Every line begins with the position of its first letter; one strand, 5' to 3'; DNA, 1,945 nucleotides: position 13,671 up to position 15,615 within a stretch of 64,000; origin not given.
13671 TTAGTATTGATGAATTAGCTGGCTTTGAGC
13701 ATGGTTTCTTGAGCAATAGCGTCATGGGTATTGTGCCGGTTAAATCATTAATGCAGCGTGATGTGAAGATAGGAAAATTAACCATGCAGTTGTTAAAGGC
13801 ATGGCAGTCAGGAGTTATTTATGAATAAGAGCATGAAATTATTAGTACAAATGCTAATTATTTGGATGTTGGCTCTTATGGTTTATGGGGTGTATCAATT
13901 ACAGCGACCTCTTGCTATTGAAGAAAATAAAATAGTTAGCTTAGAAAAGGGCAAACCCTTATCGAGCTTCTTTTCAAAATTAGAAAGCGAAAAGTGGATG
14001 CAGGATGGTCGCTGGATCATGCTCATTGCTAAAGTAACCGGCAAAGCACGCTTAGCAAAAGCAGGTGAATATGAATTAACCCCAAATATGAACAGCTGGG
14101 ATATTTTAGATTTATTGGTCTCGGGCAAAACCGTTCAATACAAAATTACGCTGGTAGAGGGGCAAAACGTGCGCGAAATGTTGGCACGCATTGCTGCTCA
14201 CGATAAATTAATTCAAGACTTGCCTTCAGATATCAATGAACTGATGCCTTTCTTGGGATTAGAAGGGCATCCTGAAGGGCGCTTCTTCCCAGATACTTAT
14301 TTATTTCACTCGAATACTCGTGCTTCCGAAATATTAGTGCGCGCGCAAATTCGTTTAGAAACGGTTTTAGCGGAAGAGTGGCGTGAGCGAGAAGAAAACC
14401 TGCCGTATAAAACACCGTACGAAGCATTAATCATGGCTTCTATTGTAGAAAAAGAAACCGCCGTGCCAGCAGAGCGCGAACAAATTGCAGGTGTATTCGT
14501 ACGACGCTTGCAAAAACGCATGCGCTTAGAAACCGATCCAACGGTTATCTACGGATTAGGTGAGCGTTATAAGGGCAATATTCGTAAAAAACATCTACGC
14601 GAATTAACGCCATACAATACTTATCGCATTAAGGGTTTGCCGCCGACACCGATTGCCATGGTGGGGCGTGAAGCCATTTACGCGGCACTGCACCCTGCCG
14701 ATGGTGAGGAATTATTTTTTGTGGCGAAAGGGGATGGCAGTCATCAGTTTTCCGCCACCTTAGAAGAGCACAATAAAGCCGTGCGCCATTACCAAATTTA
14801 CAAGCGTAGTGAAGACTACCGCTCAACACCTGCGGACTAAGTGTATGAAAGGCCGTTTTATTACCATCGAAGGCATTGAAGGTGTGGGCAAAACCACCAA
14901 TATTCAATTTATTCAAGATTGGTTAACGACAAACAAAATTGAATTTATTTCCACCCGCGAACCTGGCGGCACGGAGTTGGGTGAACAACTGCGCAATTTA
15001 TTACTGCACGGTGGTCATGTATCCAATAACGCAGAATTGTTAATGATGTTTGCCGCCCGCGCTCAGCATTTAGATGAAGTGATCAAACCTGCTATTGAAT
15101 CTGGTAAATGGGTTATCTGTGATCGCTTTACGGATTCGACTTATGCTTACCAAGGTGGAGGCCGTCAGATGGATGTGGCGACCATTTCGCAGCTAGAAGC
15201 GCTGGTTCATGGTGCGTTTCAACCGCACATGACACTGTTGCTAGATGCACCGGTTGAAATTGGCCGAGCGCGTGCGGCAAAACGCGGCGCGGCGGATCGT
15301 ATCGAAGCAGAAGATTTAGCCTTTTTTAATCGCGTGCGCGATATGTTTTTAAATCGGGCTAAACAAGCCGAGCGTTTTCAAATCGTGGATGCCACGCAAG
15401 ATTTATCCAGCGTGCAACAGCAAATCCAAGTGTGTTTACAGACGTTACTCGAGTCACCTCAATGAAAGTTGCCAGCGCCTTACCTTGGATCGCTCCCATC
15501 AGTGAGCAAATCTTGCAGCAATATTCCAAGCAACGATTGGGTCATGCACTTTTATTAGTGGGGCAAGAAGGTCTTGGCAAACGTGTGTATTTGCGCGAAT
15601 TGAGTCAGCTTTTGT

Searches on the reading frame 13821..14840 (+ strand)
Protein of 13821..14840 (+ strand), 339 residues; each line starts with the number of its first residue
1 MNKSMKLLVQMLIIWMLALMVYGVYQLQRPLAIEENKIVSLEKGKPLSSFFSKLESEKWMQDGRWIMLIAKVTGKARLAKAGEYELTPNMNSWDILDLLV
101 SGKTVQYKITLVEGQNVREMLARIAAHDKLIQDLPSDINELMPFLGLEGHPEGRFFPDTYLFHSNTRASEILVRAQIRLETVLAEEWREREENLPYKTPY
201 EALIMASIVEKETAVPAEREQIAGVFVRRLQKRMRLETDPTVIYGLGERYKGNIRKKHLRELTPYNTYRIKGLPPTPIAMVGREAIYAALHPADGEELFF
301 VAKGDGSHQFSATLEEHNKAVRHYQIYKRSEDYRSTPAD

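Call 5: search_protein_families(library=pfam, proteins=[window:13821-14840:+], max_evalue=0.01)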
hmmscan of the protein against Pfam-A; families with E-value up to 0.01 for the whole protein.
window:13821-14840:+ (339 aa): 1 family
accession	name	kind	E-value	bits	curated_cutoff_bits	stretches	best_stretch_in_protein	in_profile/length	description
PF02618.21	YceG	-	5.6e-85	285.6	32.4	1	39-322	1-274/275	YceG-like family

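Call 58: find_encoding_contigs(protein=window:13821-14840:+, flank=2000, max_places=6)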
Protein window:13821-14840:+ (339 aa): 4 contigs read that carry it; 3 places shown.
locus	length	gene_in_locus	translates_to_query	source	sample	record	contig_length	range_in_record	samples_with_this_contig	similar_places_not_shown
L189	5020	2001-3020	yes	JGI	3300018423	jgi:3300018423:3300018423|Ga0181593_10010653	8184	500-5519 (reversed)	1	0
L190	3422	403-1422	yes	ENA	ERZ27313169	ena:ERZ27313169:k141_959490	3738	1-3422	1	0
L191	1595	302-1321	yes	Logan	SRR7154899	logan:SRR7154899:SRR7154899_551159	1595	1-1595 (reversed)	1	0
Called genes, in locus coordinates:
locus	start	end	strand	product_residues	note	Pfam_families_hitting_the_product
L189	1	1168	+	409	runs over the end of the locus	PF00109:ketoacyl-synt, PF02801:Ketoacyl-synt_C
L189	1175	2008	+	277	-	PF01063:Aminotran_4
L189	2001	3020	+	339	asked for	PF02618:YceG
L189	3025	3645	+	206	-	PF02223:Thymidylate_kin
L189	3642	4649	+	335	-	PF13177:DNA_pol3_delta2, PF09115:DNApol3-delta_C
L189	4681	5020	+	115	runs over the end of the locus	PF07238:PilZ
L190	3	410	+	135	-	?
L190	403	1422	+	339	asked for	PF02618:YceG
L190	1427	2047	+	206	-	PF02223:Thymidylate_kin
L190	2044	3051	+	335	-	PF13177:DNA_pol3_delta2, PF09115:DNApol3-delta_C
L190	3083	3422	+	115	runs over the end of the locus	PF07238:PilZ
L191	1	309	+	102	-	?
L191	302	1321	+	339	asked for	PF02618:YceG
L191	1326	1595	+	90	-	?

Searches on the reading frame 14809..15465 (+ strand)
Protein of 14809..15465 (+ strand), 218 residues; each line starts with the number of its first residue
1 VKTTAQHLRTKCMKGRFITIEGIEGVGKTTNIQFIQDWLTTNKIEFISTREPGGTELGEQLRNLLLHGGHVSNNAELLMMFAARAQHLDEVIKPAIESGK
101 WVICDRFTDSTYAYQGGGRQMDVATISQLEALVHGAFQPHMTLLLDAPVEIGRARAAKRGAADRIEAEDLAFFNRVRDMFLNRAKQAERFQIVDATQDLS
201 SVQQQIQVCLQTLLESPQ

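Call 5: search_protein_families(library=pfam, proteins=[window:14809-15465:+], max_evalue=0.01)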
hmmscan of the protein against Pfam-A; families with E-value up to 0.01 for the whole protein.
window:14809-15465:+ (218 aa): 4 families
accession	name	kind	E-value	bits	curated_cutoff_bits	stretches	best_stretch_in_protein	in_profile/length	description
PF02223.23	Thymidylate_kin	-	2e-51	174.7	27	1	20-206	1-185/185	Thymidylate kinase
PF13401.12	AAA_22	-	9.7e-05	23.1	27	1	15-86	5-77/130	AAA domain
PF13191.12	AAA_16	-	0.0039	18.1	32.6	0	15-216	24-161/167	AAA ATPase domain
PF13521.12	AAA_28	-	0.0064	17.2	27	0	18-159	2-128/164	AAA domain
